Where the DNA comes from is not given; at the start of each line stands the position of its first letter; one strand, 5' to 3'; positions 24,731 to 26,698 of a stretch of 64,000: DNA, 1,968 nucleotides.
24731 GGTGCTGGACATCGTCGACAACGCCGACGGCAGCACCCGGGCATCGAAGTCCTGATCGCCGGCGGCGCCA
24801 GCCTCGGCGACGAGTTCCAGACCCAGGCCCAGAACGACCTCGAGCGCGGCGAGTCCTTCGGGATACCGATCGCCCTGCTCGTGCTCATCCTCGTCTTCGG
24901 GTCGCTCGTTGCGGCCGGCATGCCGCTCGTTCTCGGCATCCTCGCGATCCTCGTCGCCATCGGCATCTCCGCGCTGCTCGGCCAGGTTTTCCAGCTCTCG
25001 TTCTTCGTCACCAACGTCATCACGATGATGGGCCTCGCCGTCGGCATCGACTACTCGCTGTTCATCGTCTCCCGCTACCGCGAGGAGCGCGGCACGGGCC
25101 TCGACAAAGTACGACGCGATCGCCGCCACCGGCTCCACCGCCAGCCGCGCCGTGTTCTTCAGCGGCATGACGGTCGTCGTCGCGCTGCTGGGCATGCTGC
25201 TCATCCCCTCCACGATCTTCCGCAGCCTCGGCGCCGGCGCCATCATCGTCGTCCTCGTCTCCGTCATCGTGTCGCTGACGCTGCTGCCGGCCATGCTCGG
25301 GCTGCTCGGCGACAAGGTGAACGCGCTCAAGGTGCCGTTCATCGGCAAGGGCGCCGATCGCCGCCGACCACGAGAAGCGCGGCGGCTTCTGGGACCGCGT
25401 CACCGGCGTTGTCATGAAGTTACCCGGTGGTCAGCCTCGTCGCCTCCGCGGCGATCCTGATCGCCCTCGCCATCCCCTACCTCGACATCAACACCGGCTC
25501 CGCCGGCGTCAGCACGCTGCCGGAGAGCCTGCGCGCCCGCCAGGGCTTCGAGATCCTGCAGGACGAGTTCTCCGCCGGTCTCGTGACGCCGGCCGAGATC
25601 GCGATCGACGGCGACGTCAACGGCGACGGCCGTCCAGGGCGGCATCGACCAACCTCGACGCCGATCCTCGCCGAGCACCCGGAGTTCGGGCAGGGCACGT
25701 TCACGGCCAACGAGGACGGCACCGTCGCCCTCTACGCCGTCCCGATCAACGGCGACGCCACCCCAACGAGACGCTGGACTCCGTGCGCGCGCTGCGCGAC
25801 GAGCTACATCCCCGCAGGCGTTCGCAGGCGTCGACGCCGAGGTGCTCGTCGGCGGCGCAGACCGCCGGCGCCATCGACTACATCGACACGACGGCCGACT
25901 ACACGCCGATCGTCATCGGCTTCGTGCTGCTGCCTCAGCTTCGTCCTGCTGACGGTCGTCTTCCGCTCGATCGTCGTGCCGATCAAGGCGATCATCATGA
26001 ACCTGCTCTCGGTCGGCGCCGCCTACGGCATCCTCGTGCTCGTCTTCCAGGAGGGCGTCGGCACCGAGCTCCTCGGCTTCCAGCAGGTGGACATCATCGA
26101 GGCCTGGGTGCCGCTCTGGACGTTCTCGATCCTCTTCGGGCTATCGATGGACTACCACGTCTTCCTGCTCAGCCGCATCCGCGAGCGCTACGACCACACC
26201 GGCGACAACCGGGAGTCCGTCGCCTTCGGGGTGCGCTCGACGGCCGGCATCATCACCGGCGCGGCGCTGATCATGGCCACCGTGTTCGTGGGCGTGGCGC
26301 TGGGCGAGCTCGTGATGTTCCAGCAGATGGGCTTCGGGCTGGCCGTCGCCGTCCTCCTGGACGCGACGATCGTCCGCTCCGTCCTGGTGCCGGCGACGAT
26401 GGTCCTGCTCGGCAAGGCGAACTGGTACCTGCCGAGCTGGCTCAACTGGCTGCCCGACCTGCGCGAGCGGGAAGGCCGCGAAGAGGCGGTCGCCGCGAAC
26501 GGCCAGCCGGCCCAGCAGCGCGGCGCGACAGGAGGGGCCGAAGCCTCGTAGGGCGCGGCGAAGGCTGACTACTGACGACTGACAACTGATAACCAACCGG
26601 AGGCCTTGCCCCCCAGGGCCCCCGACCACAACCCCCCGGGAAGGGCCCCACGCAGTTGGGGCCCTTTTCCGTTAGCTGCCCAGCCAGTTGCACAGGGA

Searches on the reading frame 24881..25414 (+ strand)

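Call 44: search_protein_families(library=pfam, proteins=[window:24881-25414:+], max_evalue=0.001)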
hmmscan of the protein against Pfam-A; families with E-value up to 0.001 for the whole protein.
window:24881-25414:+ (178 aa): 1 family
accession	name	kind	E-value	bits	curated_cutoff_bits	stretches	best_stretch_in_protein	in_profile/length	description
PF03176.21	MMPL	-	9.9e-17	61.3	20.5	1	1-76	159-236/333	MMPL family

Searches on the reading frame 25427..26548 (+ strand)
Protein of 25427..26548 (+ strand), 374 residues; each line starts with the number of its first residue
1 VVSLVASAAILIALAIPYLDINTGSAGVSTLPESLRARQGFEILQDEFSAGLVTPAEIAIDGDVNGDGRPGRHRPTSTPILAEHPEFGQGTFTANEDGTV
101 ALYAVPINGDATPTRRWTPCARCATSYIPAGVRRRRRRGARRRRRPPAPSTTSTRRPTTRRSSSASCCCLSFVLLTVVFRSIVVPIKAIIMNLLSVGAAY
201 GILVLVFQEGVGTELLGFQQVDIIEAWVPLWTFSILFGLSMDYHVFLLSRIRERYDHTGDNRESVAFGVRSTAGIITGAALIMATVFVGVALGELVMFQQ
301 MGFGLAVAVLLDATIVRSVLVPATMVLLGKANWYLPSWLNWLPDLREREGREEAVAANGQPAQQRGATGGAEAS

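Call 44: search_protein_families(library=pfam, proteins=[window:25427-26548:+], max_evalue=0.001)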
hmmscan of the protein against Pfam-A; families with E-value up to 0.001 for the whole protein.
window:25427-26548:+ (374 aa): 1 family
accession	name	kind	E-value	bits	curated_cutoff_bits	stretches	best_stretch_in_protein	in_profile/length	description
PF03176.21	MMPL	-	2.1e-30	106.3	20.5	1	165-336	150-310/333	MMPL family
